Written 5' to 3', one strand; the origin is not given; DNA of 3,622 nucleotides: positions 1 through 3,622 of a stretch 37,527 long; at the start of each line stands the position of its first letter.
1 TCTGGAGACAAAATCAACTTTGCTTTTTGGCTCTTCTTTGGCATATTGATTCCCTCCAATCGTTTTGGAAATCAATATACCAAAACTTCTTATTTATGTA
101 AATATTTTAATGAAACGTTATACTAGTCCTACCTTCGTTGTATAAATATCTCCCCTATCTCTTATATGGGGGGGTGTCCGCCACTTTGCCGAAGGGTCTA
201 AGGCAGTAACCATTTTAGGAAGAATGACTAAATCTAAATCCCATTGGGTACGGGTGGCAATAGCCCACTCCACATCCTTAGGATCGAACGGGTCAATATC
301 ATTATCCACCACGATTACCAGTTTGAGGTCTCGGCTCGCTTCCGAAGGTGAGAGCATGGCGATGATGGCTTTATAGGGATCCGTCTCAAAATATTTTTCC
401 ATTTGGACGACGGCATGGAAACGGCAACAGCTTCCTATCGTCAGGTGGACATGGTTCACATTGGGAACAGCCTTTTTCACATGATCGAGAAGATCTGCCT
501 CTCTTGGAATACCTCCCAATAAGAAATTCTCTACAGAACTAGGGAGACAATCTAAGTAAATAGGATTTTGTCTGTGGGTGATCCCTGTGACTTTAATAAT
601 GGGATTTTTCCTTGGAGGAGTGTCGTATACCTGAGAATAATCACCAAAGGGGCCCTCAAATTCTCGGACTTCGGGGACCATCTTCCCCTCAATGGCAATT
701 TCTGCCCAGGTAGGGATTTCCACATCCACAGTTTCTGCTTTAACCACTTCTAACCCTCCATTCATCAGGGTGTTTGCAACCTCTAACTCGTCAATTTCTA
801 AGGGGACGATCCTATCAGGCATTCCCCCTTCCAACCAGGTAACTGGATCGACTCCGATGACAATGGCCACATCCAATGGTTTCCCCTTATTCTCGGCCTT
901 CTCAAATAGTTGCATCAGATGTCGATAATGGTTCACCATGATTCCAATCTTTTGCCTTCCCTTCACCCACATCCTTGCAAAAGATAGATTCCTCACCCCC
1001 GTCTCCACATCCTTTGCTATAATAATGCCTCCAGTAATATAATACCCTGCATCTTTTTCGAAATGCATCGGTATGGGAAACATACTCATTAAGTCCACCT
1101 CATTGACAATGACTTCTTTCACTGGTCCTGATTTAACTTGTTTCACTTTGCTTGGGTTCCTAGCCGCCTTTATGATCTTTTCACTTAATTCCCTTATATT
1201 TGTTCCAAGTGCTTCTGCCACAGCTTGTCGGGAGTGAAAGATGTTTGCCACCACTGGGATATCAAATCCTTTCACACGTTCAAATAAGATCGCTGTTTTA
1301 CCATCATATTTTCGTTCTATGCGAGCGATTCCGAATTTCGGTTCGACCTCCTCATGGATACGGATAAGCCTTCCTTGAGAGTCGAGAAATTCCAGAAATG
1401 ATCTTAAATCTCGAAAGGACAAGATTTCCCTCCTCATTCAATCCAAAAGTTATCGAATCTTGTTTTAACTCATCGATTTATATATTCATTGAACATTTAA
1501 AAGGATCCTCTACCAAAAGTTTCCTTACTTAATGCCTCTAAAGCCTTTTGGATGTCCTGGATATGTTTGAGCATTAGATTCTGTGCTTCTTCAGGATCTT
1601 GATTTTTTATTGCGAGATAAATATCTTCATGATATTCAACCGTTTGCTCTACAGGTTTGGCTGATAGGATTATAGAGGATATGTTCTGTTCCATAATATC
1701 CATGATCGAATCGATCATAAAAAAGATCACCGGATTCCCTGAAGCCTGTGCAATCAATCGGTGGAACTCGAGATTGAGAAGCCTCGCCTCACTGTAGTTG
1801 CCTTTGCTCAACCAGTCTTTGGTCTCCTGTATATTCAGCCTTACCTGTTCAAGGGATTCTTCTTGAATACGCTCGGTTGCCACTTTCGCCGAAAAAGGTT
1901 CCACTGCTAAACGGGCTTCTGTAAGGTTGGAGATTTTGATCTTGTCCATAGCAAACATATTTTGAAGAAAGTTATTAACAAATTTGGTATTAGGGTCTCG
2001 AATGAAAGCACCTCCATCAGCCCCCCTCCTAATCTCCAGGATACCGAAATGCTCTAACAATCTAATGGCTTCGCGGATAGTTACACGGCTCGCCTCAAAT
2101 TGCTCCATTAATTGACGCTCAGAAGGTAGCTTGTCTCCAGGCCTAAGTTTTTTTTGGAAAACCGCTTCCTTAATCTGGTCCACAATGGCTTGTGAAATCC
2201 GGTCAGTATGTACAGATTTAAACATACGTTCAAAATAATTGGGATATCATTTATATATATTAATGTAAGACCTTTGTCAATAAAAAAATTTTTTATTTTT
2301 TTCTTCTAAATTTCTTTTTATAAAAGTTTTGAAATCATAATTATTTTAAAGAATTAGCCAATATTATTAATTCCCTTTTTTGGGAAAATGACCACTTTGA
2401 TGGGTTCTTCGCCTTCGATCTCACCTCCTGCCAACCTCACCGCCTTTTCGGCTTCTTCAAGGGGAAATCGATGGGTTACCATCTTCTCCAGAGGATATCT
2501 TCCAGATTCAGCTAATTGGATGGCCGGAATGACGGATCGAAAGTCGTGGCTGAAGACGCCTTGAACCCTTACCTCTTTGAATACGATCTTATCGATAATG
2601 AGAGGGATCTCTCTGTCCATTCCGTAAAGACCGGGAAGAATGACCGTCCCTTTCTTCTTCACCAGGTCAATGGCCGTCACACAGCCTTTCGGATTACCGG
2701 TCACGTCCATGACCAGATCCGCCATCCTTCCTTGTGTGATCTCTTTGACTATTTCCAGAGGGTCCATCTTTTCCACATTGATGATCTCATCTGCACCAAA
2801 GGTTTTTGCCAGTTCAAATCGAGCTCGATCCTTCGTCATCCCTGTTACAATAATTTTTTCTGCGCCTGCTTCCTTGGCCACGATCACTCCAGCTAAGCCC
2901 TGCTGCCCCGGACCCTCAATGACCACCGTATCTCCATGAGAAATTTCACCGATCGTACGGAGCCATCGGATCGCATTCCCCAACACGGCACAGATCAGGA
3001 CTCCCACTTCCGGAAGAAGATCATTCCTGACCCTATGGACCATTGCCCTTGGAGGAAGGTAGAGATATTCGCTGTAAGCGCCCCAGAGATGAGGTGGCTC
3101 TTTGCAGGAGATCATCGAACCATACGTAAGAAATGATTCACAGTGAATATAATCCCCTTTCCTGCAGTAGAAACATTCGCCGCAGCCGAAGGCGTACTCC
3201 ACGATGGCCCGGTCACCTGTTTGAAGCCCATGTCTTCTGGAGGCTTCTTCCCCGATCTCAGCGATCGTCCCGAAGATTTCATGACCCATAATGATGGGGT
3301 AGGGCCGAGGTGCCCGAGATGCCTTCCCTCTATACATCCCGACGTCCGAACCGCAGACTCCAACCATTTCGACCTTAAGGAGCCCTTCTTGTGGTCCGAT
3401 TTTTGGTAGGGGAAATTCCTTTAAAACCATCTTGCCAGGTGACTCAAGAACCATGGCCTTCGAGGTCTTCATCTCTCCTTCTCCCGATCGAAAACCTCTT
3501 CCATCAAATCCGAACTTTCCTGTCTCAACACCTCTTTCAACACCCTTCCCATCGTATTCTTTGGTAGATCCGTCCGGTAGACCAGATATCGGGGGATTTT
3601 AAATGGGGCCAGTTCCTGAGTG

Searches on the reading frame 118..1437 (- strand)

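Call 48: search_protein_families(library=pfam, proteins=[window:118-1437:-], max_evalue=0.00001)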
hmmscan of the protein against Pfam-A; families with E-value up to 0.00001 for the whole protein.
window:118-1437:- (439 aa): 3 families
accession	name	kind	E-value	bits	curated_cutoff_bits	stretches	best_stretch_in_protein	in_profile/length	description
PF01977.22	UbiD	-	4.5e-58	196.3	23.3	1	100-299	2-203/206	3-octaprenyl-4-hydroxybenzoate carboxy-lyase Rift-related domain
PF20696.2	UbiD_C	-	3.3e-28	98.7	24.2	1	306-418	2-115/127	3-octaprenyl-4-hydroxybenzoate carboxy-lyase C-terminal domain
PF20695.2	UbiD_N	-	1.3e-18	67.2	24.3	1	15-91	1-77/78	3-octaprenyl-4-hydroxybenzoate carboxy-lyase N-terminal domain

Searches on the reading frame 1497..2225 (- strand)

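Call 48: search_protein_families(library=pfam, proteins=[window:1497-2225:-], max_evalue=0.00001)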
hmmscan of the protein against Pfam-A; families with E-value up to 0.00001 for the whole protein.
window:1497-2225:- (242 aa): 2 families
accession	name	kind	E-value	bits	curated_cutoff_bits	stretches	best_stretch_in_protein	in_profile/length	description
PF07729.17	FCD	-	2.5e-26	93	24.3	1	101-223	2-124/125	FCD domain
PF00392.27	GntR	-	5.2e-18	64.9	27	1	11-68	2-59/64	Bacterial regulatory proteins, gntR family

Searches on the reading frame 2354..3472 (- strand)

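Call 48: search_protein_families(library=pfam, proteins=[window:2354-3472:-], max_evalue=0.00001)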
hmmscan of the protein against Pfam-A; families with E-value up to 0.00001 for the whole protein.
window:2354-3472:- (372 aa): 4 families
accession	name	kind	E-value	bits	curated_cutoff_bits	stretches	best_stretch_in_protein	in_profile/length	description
PF00107.32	ADH_zinc_N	-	6.9e-24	84.7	31.8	1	192-321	3-127/129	Zinc-binding dehydrogenase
PF08240.17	ADH_N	-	8.9e-24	84.2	23.5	1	26-145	1-100/104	Alcohol dehydrogenase GroES-like domain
PF16912.11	Glu_dehyd_C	-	1.7e-08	34.7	34.9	1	181-348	32-201/211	Glucose dehydrogenase C-terminus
PF13602.12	ADH_zinc_N_2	-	5.9e-06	27.7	27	0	225-347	1-122/134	Zinc-binding dehydrogenase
